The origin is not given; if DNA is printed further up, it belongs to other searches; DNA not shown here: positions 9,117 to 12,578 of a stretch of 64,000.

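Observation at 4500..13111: Seven-gene operon built around a VirB4-like ATPase, flanked by surface/membrane proteins and GreA: a candidate undescribed envelope apparatus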

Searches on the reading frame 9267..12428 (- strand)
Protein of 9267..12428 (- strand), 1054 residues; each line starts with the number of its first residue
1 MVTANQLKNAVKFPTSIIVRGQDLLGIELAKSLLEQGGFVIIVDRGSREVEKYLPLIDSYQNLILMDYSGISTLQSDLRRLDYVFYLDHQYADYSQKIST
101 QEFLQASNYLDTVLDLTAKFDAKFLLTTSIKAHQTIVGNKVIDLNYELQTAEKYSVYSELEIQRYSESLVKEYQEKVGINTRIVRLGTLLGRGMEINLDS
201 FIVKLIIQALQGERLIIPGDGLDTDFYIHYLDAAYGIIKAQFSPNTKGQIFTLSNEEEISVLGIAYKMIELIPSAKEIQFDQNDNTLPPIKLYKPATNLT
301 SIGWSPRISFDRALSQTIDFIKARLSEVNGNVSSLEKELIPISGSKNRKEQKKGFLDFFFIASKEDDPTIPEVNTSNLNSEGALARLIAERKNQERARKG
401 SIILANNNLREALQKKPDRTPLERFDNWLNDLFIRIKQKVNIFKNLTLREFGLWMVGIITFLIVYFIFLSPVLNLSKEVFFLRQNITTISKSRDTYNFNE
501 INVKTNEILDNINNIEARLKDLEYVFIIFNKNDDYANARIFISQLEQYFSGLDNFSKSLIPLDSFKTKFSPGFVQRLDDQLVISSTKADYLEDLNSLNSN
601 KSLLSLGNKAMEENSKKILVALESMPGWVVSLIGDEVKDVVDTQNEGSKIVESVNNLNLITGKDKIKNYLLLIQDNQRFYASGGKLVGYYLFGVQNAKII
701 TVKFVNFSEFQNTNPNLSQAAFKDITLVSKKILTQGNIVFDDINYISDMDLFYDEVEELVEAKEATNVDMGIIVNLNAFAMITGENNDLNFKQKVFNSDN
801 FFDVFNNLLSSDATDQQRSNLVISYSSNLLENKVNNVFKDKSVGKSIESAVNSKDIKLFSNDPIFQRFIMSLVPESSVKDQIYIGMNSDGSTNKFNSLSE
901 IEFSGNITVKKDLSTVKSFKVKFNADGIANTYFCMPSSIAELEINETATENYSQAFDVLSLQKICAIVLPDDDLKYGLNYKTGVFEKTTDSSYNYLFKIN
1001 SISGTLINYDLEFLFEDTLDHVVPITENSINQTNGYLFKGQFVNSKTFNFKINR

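Call 4: search_protein_families(library=pfam, proteins=[window:9267-12428:-], max_evalue=0.1)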
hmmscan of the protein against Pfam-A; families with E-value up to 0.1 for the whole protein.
window:9267-12428:- (1054 aa): 2 families
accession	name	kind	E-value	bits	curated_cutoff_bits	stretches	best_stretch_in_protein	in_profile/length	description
PF01370.27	Epimerase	-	7.5e-10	39.1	20.9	1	24-241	9-225/240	NAD dependent epimerase/dehydratase family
PF13196.11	DUF4012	-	2.5e-05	25.2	28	1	667-807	4-141/144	Protein of unknown function (DUF4012)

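Call 39: search_protein_families(library=ncbifam, proteins=[window:9267-12428:-], max_evalue=0.1)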
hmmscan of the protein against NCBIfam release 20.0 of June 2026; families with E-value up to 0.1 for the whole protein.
window:9267-12428:- (1054 aa): 2 families
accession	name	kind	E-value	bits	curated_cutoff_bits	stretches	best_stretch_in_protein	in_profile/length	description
TIGR01181.1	dTDP_gluc_dehyt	equivalog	1.7e-07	30.7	365.1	1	166-321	158-311/321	dTDP-glucose 4,6-dehydratase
TIGR04180.1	EDH_00030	hypoth_equivalog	0.00047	19.3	475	1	168-283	154-267/297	NAD-dependent 4,6-dehydratase LegB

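Call 41: find_homologous_proteins(query=window:9267-12428:-, max_evalue=0.001)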
Query window:9267-12428:- (1054 aa): 158 proteins with E <= 0.001 among 8000 candidates; the best 120 are listed.
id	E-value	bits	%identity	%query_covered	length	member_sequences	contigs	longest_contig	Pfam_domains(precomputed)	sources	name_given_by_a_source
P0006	0.0e+0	2284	100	100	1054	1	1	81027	PF01370.28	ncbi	-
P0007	0.0e+0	1832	77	100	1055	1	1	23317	PF01370.28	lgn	-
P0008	0.0e+0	1826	77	100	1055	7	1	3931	PF01370.28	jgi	-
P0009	0.0e+0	1214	54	99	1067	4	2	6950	PF01370.28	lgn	-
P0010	0.0e+0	1205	53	100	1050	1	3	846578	PF01370.28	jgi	jgi:nucleoside-diphosphate-sugar epimerase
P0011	0.0e+0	1201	53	100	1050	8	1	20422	PF01370.28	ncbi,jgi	jgi:nucleoside-diphosphate-sugar epimerase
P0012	0.0e+0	1043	47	100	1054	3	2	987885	PF13196.12,PF01370.28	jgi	-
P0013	0.0e+0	1027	47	100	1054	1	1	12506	PF13196.12,PF01370.28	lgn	-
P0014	2.5e-263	895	42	100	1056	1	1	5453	PF13196.12,PF01370.28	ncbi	-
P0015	5.3e-263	894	44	100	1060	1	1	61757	PF01370.28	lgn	-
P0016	1.9e-256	872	43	100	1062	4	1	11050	PF13196.12,PF01370.28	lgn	-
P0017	2.8e-249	848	42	100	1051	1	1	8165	PF01370.28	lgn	-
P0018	1.7e-239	816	41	100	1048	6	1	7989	PF01370.28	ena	-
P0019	2.8e-239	815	41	100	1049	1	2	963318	PF01370.28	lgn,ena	-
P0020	1.6e-235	803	39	100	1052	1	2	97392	PF01370.28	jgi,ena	-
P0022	4.3e-219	749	37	100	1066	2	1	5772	PF13196.12,PF01370.28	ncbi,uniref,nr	ncbi:DUF4012 domain-containing protein [Candidatus Dojkabacteria bacterium]|uniref:DUF4012 domain-co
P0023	6.9e-219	748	38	100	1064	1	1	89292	PF13196.12,PF01370.28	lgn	-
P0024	9.4e-217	741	37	99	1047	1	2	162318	PF13196.12,PF01370.28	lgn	-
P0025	5.9e-213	728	37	100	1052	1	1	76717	PF13196.12,PF01370.28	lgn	-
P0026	2.9e-212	726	37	99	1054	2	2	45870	PF01370.28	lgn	-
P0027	2.4e-211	723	36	99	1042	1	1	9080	PF13196.12,PF01370.28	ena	-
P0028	3.1e-206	706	36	100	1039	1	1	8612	PF13196.12,PF01370.28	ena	-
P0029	7.9e-205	701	37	100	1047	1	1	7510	PF13196.12,PF01370.28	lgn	-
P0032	1.6e-202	694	37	99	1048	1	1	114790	PF13196.12,PF01370.28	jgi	jgi:nucleoside-diphosphate-sugar epimerase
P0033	4.3e-201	689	36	100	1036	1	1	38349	PF13196.12,PF01370.28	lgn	-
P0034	4.5e-201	689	36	99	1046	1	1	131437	PF13196.12,PF01370.28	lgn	-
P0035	1.7e-199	684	37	100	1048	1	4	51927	PF13196.12,PF01370.28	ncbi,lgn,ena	-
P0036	2.3e-199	683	37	99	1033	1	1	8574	PF13196.12,PF01370.28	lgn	-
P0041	1.3e-195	671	36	100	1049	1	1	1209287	PF13196.12,PF01370.28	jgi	jgi:nucleoside-diphosphate-sugar epimerase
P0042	3.9e-195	669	37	100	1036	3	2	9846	PF13196.12,PF01370.28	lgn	-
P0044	1.6e-194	667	36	100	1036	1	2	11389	PF13196.12,PF01370.28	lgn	-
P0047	2.0e-192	660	36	100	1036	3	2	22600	PF13196.12,PF01370.28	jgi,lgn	-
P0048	1.5e-191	657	35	100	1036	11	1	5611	PF13196.12,PF01370.28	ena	-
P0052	1.4e-190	654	36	100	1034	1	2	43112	PF13196.12,PF01370.28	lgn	-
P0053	1.7e-189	651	37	99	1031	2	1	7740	PF13196.12,PF01370.28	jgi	-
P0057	2.3e-182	627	35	100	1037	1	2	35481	PF13196.12,PF01370.28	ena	-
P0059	1.0e-160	555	34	99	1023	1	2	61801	PF13196.12,PF01370.28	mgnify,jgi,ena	mgnify:CR=1 FL=1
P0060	3.9e-156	540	34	99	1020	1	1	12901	PF13196.12,PF01370.28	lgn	-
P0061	2.3e-153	531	33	100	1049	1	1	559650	PF13196.12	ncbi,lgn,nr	ncbi:DUF4012 domain-containing protein [Candidatus Dojkabacteria bacterium]|nr:DUF4012 domain-contai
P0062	2.9e-149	517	31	98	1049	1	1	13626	PF13196.12,PF01370.28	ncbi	-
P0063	2.5e-148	514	33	100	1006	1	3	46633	PF13196.12,PF01370.28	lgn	-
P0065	2.0e-144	501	34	98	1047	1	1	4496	PF13196.12,PF01370.28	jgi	jgi:nucleoside-diphosphate-sugar epimerase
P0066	4.6e-136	474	34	79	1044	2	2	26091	PF13196.12,PF01370.28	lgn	-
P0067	5.9e-133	463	30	96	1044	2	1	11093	PF13196.12,PF01370.28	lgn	-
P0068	1.9e-132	462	31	96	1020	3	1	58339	PF13196.12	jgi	-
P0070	2.3e-127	445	30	96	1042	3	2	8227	PF13196.12,PF01370.28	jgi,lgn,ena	-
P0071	2.9e-127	445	33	75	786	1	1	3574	PF13196.12,PF01370.28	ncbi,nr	ncbi:DUF4012 domain-containing protein, partial [Candidatus Dojkabacteria bacterium]|nr:DUF4012 doma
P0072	2.2e-125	438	31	96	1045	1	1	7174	PF13196.12,PF01370.28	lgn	-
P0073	9.2e-125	436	30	96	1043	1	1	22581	PF13196.12,PF01370.28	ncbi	-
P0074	3.6e-123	431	29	100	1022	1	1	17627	PF13196.12,PF01370.28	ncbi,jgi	-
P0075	5.0e-123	431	33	79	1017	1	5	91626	PF13196.12,PF01370.28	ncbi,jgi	-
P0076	7.3e-123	430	33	80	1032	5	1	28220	PF13196.12,PF01370.28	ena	-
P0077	1.9e-122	429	30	90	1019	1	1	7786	PF13196.12,PF01370.28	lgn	-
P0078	2.7e-122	428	30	100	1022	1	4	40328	PF13196.12,PF01370.28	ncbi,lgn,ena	-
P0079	3.4e-121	425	30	96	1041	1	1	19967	PF13196.12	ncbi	-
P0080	1.7e-119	419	35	75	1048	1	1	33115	PF13196.12,PF01370.28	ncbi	ncbi:MAG: DUF4012 domain-containing protein [Candidatus Dojkabacteria bacterium]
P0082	1.6e-118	416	32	79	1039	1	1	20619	PF13196.12,PF01370.28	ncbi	-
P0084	3.6e-118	415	34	72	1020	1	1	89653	PF13196.12,PF01370.28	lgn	-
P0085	8.2e-118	413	34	73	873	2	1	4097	PF13196.12,PF01370.28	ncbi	ncbi:MAG: DUF4012 domain-containing protein, partial [Candidatus Dojkabacteria bacterium]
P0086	1.6e-117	412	34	75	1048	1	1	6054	PF13196.12,PF01370.28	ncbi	-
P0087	1.9e-117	412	29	96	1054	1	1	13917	PF01370.28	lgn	-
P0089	4.1e-117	411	35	75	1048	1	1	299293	PF13196.12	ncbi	ncbi:MAG: DUF4012 domain-containing protein [Candidatus Dojkabacteria bacterium]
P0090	1.8e-116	409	33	75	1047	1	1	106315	PF13196.12,PF01370.28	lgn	-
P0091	2.3e-116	409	31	98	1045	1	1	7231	PF13196.12,PF01370.28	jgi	jgi:nucleoside-diphosphate-sugar epimerase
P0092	2.4e-116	408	34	73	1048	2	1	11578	PF13196.12,PF01370.28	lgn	-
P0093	3.0e-115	405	31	89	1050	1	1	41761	PF13196.12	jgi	jgi:nucleoside-diphosphate-sugar epimerase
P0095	1.2e-114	403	32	82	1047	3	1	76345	PF13196.12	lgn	-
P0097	3.5e-114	401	29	100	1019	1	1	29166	PF13196.12,PF01370.28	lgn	-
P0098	4.7e-114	401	33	82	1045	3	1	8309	PF13196.12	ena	-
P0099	1.7e-112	396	33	73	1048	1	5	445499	PF13196.12,PF01370.28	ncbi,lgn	-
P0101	3.5e-112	395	30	93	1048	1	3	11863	PF13196.12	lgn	-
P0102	1.6e-111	393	30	89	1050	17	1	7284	PF13196.12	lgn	-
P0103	2.3e-111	392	31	97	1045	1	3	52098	PF13196.12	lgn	-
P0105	1.9e-110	389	30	97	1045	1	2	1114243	PF13196.12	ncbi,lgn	-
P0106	1.0e-109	387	30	97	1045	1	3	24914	PF13196.12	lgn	-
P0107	2.2e-109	385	30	97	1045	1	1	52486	PF13196.12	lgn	-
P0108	4.2e-109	385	33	73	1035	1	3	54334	PF13196.12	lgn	-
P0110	2.9e-108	382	35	70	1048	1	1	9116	PF13196.12,PF01370.28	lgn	-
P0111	4.1e-108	381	29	89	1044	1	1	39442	PF13196.12,PF01370.28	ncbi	-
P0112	8.1e-108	380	31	79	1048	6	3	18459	PF13196.12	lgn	-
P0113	1.3e-107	380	31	77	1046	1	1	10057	PF13196.12,PF01370.28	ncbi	-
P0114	5.3e-107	378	30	96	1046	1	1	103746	PF13196.12,PF01370.28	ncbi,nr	ncbi:DUF4012 domain-containing protein [Candidatus Dojkabacteria bacterium]|nr:DUF4012 domain-contai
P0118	3.2e-106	375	30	94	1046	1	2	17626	PF13196.12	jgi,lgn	-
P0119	3.5e-106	375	30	89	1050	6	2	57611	PF13196.12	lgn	-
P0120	4.1e-106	375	29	96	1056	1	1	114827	PF13196.12,PF01370.28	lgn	-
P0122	3.3e-105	372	30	89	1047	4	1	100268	PF13196.12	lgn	-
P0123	4.5e-105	371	29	97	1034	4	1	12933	PF13196.12,PF01370.28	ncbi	-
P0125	1.9e-104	369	35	71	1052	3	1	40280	PF13196.12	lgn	-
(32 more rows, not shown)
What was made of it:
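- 9264..12428 (-): 1054-aa bitopic membrane protein. It has a cytoplasmic pseudo-SDR domain (UDP-xylose-synthase-like fold, aa 1-330), a disordered linker, one TM helix (~aa 446-470), a helical bundle, a DUF4012 alpha/beta region (aa ~667-872) and a C-terminal beta-sandwich with two invariant Cys. It is probably an envelope polysaccharide or cell-wall module. DUF4012 scores 25.2 bits (cut-off 28), but PF13196 is recorded on many family members (calls 4, 41).
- On DUF4012 (PF13196): However, PF13196 is recorded for most full-length homologues of the same family (call 41).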

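Call 75: find_encoding_contigs(protein=P0006, flank=10000, max_places=2)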
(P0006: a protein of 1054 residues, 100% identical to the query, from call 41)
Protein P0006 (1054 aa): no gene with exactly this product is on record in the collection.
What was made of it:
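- Tried and rejected: find_encoding_contigs for the 1054-aa protein found no record (call 75).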

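Call 76: predict_structure(alignment_id=A4)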
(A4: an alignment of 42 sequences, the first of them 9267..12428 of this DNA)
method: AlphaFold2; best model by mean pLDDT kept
length: 1054 residues; sequences in the alignment: 42
mean_pLDDT: 81.3   pTM: 0.56
mean pLDDT of the five models: 81.3, 81.0, 79.2, 77.8, 77.7
residues with pLDDT >= 90: 385; 70-90: 484; 50-70: 88; < 50: 97
segments of 3 or more residues with pLDDT < 50: 141-156, 337-389, 391-416
pLDDT, mean of each block of 10 residues (from residue 1): 61 88 84 88 72 69 82 82 90 66 81 91 92 72 37 52 87 87 91 73 88 85 86 92 78 89 90 88 67 74 87 90 80 59 36 40 31 31 44 45 44 49 72 71 71 84 90 93 93 87 96 94 89 91 95 95 88 79 81 92 93 92 86 88 81 88 93 93 93 92 90 86 90 85 91 93 93 93 77 87 89 88 92 85 85 90 89 77 91 79 94 92 91 91 88 84 90 92 72 84 90 84 85 89 89 79
secondary structure, 60 per line:
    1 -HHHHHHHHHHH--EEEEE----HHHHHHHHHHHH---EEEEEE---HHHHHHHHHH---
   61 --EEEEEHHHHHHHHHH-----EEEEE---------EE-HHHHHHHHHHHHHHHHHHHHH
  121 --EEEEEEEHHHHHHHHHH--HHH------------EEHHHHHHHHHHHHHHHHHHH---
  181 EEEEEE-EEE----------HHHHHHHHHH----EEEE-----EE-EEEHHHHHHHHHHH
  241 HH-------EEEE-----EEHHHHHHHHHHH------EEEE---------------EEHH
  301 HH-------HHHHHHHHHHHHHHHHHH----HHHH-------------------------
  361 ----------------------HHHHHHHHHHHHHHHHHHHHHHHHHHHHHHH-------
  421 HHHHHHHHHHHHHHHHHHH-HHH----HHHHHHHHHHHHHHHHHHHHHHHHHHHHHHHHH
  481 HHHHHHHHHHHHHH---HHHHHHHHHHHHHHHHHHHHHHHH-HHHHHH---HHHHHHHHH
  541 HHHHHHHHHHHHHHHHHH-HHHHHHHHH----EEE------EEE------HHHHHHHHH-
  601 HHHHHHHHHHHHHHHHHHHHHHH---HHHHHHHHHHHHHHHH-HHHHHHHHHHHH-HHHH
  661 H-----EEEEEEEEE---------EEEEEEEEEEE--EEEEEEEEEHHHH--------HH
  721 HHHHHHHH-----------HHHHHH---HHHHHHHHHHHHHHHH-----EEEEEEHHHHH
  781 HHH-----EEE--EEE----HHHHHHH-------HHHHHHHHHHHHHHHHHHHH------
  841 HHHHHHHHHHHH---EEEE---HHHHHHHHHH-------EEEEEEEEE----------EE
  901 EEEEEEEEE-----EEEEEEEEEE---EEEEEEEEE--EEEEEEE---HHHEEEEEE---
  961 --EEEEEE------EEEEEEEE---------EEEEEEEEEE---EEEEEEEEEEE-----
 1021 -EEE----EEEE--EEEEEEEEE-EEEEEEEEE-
elements in order (helices of 4 or more, strands of 3 or more residues): H2-12 E15-19 H24-35 E39-44 H48-57 E63-67 H68-77 E83-87 H100-120 E123-129 H130-139 H159-177 E181-186 E188-190 H201-210 E215-218 E227-229 H230-242 E250-253 H261-271 E278-281 H299-302 H310-327 H332-335 H383-413 H421-439 H448-494 H498-521 H523-528 H532-558 H560-568 E573-575 E582-584 H591-599 H601-623 H627-642 H644-655 H657-661 E667-675 E685-695 E698-706 H707-710 H719-728 H740-745 H749-764 E770-775 H776-783 E789-791 E794-796 H801-807 H815-834 H841-852 E856-859 H863-872 E880-888 E899-909 E915-924 E928-936 E939-945 E952-957 E963-968 E975-982 E992-1001 E1005-1015 E1022-1024 E1029-1032 E1035-1043 E1045-1053
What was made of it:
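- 9264..12428 (-): The AlphaFold model has pLDDT 81 (call 76).
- Checked: The 1054-aa protein is an SDR-like domain, one TM helix and a DUF4012 region (calls 4, 41, 76).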

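Call 106: fold_search(model_id=the predicted structure, library=pdb)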
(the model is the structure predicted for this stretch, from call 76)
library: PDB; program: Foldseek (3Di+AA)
matches with E <= 10: 1824; with E <= 0.001: 1363
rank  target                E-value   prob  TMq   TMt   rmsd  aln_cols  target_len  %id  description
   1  4gll_A                2.2e-15  1.00  0.24  0.73   6.4       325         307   21  Crystal structure of human UDP-xylose synthase. (released 2012-09-05)
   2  2b69                  2.2e-15  1.00  0.23  0.71   7.4       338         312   21  Crystal Structure of Human UDP-glucoronic acid decarboxylase (released 2005-10-18)
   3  4m55_B                2.3e-15  1.00  0.21  0.76   5.3       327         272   20  Crystal structure of Human UDP-xylose synthase R236H substitution (released 2013-08-28)
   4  4gll_B                2.4e-15  1.00  0.24  0.74   6.8       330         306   21  Crystal structure of human UDP-xylose synthase. (released 2012-09-05)
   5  4zrm_A                3.5e-15  1.00  0.23  0.70   6.8       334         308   17  Crystal Structure of UDP-Glucose 4-Epimerase (TM0509) from Hyperthermophilic Eubacterium Thermotoga maritima (released 2015-09-16)
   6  1kep_B                3.5e-15  1.00  0.23  0.62   8.6       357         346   16  The crystal structure of dTDP-D-glucose 4,6-dehydratase (RmlB) from Streptococcus suis with dTDP-xylose bound (released 2002-01-25)
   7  4lk3_B                3.7e-15  1.00  0.23  0.80   4.6       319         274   21  Crystal structure of Human UDP-xylose synthase R236A substitution (released 2013-08-07)
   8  4m55_C                4.5e-15  1.00  0.22  0.77   5.2       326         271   20  Crystal structure of Human UDP-xylose synthase R236H substitution (released 2013-08-28)
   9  4zrm_B                4.5e-15  1.00  0.23  0.68   7.6       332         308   17  Crystal Structure of UDP-Glucose 4-Epimerase (TM0509) from Hyperthermophilic Eubacterium Thermotoga maritima (released 2015-09-16)
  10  1ker_B                5.2e-15  1.00  0.23  0.62   8.6       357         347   16  The crystal structure of dTDP-D-glucose 4,6-dehydratase (RmlB) from Streptococcus suis with dTDP-D-glucose bound (released 2002-01-25)
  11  4lk3_C                1.4e-14  1.00  0.22  0.78   4.9       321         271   21  Crystal structure of Human UDP-xylose synthase R236A substitution (released 2013-08-07)
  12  4zrn_A                1.4e-14  1.00  0.23  0.71   6.7       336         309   18  Crystal Structure of UDP-Glucose 4-Epimerase (TM0509) with UDP-glucose from Hyperthermophilic Eubacterium Thermotoga M (released 2015-09-16)
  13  4lk3_D                2.0e-14  1.00  0.23  0.81   3.8       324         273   21  Crystal structure of Human UDP-xylose synthase R236A substitution (released 2013-08-07)
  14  4lk3_E                2.3e-14  1.00  0.22  0.78   4.9       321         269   21  Crystal structure of Human UDP-xylose synthase R236A substitution (released 2013-08-07)
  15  1kep_A                3.1e-14  1.00  0.23  0.62   8.6       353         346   15  The crystal structure of dTDP-D-glucose 4,6-dehydratase (RmlB) from Streptococcus suis with dTDP-xylose bound (released 2002-01-25)
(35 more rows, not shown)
